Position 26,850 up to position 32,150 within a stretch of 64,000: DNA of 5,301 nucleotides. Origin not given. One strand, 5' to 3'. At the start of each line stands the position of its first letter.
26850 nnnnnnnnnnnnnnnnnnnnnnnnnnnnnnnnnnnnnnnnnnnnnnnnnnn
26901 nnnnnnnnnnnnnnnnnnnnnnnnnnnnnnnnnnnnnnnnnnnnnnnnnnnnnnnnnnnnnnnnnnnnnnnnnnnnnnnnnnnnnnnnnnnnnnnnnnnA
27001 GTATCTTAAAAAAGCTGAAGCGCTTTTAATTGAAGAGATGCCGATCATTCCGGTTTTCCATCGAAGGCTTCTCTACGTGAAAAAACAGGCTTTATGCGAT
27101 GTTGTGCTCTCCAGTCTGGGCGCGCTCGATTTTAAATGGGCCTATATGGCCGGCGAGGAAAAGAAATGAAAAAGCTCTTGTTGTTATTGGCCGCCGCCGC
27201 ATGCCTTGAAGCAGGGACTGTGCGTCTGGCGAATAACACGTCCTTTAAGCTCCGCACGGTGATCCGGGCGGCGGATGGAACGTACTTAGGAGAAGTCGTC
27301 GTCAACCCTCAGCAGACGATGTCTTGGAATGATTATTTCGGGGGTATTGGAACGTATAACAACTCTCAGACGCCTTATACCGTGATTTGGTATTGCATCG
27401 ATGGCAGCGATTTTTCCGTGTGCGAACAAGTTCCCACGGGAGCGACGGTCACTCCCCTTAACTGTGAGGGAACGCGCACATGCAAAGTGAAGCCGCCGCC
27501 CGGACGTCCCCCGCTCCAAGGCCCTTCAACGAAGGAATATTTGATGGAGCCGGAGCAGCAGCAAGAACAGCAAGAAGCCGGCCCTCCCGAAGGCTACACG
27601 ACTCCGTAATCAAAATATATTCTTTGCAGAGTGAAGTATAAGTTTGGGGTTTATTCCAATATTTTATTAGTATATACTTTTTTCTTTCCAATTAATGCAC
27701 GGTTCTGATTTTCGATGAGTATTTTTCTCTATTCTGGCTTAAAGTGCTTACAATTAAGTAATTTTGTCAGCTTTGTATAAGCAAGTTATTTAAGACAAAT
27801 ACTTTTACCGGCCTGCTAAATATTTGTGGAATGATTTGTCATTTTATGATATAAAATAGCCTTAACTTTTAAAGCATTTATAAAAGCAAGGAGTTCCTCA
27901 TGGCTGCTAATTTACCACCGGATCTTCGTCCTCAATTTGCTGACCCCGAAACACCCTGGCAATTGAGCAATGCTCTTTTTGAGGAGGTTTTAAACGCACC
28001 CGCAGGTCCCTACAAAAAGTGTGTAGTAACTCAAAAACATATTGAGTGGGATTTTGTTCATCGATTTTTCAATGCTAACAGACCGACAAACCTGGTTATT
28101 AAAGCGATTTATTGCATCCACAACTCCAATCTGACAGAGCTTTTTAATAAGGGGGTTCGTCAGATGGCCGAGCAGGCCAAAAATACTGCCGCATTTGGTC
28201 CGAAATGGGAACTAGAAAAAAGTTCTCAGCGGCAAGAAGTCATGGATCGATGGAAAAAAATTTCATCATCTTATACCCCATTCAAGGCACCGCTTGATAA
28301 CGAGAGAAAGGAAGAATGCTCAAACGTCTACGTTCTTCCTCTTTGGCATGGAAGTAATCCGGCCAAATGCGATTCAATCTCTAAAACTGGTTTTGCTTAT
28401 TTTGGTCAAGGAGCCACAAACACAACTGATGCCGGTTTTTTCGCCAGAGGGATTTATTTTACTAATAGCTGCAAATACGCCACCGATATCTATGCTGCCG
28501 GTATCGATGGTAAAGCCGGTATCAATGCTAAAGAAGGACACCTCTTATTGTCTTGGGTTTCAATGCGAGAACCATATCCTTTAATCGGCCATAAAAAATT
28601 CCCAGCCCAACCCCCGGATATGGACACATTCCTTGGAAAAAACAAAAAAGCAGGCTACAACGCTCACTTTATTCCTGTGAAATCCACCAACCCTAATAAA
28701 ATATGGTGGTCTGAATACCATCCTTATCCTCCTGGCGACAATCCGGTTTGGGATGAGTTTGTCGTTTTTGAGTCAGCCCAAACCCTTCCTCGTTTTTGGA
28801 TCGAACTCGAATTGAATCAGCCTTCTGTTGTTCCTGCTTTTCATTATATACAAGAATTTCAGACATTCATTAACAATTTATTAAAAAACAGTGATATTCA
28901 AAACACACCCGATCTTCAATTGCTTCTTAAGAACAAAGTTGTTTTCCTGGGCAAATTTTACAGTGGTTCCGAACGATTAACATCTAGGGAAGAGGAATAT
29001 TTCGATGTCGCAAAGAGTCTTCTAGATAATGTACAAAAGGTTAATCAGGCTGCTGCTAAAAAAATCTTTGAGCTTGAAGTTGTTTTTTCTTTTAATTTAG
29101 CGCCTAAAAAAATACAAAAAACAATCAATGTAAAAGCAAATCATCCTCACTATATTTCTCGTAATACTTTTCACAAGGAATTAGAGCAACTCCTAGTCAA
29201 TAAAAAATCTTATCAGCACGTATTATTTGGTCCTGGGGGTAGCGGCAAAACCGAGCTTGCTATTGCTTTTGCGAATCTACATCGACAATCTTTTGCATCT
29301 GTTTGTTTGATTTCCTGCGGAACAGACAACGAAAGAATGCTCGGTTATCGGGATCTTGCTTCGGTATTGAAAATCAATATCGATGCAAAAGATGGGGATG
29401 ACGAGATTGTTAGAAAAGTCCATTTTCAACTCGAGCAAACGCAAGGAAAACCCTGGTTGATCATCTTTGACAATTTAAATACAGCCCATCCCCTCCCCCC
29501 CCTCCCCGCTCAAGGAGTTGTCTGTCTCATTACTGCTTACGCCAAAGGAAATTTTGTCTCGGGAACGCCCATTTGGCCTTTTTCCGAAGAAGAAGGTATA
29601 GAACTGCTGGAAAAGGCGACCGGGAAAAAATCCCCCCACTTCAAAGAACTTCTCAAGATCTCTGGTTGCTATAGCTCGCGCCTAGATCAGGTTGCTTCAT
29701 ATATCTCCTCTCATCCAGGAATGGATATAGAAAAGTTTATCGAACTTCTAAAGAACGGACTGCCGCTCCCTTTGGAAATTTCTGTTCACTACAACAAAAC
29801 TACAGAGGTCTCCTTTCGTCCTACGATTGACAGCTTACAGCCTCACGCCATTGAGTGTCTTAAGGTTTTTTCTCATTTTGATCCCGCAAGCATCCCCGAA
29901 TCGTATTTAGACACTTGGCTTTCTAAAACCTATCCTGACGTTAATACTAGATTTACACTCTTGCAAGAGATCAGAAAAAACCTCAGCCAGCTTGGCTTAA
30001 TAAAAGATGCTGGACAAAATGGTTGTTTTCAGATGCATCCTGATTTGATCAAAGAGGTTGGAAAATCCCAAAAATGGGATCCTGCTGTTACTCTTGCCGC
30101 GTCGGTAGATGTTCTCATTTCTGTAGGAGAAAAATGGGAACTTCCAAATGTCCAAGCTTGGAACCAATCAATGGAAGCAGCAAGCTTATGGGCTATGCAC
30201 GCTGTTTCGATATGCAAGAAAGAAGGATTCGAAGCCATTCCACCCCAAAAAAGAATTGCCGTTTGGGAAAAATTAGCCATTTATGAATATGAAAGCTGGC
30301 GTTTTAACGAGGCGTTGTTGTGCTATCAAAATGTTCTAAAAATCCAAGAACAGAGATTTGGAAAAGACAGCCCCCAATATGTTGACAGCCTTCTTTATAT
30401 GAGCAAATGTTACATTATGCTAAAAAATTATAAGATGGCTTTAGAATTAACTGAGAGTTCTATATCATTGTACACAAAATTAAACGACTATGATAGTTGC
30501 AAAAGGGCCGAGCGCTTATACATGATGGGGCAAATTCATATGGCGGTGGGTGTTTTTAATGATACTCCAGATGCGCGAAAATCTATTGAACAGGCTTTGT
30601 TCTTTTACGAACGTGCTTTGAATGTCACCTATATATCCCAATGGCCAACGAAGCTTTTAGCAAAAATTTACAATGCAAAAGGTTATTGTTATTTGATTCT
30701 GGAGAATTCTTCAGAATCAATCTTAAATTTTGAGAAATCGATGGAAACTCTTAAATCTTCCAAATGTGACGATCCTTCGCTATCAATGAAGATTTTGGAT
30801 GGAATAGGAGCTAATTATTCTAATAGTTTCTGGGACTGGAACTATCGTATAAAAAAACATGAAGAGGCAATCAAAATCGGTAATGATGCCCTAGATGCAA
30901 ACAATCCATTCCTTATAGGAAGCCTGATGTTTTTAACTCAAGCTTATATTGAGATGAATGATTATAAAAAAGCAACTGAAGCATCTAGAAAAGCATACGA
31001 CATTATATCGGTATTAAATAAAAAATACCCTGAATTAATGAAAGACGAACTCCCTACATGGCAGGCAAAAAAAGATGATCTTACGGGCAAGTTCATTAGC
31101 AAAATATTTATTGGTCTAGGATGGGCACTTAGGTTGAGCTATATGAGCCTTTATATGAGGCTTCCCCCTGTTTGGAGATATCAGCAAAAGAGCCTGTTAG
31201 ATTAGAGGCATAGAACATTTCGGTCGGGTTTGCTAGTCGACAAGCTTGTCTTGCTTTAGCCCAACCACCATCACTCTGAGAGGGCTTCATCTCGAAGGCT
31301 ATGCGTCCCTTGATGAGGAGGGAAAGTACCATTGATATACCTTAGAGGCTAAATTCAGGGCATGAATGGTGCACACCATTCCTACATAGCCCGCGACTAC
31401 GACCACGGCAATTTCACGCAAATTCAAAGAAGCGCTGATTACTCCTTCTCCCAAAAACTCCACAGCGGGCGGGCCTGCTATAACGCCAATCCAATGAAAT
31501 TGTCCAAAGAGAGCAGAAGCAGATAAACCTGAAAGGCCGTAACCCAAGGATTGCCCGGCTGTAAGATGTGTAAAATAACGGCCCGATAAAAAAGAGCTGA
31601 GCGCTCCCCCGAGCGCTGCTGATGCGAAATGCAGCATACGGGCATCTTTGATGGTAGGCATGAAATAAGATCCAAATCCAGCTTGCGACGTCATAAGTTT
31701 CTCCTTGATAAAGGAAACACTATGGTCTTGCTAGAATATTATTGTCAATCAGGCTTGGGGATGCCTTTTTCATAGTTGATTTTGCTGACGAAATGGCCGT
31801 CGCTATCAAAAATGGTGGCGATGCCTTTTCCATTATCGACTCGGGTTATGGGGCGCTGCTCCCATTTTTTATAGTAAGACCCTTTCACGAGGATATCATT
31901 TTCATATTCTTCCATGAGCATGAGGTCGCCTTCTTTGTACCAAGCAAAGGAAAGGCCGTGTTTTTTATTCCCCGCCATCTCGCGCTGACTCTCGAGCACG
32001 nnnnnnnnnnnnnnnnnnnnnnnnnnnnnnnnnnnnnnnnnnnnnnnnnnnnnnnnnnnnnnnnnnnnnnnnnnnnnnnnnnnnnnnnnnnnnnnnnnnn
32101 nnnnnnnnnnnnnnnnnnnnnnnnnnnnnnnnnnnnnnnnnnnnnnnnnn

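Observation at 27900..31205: NB-ARC/STAND ATPase with a PARP-like ADP-ribosyltransferase head and a TPR tail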

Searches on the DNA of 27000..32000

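Call 72: search_rna_families(source=window, start=27000, end=32000, threshold=gathering)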
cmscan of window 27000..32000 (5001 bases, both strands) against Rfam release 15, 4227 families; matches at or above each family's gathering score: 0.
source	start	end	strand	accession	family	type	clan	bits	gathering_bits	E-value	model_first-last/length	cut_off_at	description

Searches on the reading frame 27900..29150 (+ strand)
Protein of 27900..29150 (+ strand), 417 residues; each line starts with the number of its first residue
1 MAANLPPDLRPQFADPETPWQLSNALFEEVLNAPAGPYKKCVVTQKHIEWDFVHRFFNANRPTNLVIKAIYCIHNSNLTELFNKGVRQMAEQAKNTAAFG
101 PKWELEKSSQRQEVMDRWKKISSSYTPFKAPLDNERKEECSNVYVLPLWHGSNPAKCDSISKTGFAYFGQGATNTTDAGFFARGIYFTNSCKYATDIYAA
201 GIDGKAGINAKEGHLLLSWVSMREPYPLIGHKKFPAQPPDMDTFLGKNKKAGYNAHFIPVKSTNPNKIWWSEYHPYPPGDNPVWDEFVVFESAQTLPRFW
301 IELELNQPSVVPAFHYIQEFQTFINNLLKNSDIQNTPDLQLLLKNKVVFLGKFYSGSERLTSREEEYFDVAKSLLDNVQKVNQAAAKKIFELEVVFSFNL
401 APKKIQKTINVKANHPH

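Call 20: search_solved_structures(query=A1, max_evalue=1, show_alignments=4)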
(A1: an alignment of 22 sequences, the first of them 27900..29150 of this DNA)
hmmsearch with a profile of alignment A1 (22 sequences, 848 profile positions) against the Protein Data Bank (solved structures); distinct sequences matched with E-value up to 1: 40.
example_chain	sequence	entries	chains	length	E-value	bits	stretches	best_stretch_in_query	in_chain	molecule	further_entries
7tcd_A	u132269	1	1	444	0.0038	19.1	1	345-466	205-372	D13 LOV2-DARPin fusion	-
5lea_A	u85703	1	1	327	0.015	17.1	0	420-465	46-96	DD_Off7_12_3G124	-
5lel_A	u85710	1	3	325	0.017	16.9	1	420-468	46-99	DD_Off7_10_3G124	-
9epa_A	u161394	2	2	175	0.017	16.9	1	406-463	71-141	DARPin NY_1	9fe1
6we3_A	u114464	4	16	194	0.018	16.9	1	40-98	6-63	Protein mono-ADP-ribosyltransferase PARP14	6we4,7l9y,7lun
3goy_A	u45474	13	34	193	0.018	16.8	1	40-98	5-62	Poly [ADP-ribose] polymerase 14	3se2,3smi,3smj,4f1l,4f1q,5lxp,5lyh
5v7t_A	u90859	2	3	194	0.019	16.7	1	40-98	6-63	Poly [ADP-ribose] polymerase 14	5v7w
5le9_A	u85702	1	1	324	0.024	16.4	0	420-466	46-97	DD_Off7_09_3G124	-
5lem_A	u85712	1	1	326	0.026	16.3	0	420-466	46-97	DD_Off7_11_3G124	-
7tbn_A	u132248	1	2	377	0.028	16.2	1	371-467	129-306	D11 LOV2-DARPin fusion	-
4py4_A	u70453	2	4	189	0.032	16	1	41-98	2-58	Poly [ADP-ribose] polymerase 14 | Isoform 1 of Protein mono-ADP-ribosyltransferase PARP14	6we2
5leb_A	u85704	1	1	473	0.045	15.5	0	419-467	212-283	DDD_D12_06_D12_06_D12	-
7qnl_AAA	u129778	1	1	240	0.064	15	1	371-467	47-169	DARPIN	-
7tbo_A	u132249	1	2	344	0.094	14.4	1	419-467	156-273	D12 LOV2-DARPin fusion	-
7tbq_A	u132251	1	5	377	0.098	14.4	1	398-467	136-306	D7 LOV2-DARPin fusion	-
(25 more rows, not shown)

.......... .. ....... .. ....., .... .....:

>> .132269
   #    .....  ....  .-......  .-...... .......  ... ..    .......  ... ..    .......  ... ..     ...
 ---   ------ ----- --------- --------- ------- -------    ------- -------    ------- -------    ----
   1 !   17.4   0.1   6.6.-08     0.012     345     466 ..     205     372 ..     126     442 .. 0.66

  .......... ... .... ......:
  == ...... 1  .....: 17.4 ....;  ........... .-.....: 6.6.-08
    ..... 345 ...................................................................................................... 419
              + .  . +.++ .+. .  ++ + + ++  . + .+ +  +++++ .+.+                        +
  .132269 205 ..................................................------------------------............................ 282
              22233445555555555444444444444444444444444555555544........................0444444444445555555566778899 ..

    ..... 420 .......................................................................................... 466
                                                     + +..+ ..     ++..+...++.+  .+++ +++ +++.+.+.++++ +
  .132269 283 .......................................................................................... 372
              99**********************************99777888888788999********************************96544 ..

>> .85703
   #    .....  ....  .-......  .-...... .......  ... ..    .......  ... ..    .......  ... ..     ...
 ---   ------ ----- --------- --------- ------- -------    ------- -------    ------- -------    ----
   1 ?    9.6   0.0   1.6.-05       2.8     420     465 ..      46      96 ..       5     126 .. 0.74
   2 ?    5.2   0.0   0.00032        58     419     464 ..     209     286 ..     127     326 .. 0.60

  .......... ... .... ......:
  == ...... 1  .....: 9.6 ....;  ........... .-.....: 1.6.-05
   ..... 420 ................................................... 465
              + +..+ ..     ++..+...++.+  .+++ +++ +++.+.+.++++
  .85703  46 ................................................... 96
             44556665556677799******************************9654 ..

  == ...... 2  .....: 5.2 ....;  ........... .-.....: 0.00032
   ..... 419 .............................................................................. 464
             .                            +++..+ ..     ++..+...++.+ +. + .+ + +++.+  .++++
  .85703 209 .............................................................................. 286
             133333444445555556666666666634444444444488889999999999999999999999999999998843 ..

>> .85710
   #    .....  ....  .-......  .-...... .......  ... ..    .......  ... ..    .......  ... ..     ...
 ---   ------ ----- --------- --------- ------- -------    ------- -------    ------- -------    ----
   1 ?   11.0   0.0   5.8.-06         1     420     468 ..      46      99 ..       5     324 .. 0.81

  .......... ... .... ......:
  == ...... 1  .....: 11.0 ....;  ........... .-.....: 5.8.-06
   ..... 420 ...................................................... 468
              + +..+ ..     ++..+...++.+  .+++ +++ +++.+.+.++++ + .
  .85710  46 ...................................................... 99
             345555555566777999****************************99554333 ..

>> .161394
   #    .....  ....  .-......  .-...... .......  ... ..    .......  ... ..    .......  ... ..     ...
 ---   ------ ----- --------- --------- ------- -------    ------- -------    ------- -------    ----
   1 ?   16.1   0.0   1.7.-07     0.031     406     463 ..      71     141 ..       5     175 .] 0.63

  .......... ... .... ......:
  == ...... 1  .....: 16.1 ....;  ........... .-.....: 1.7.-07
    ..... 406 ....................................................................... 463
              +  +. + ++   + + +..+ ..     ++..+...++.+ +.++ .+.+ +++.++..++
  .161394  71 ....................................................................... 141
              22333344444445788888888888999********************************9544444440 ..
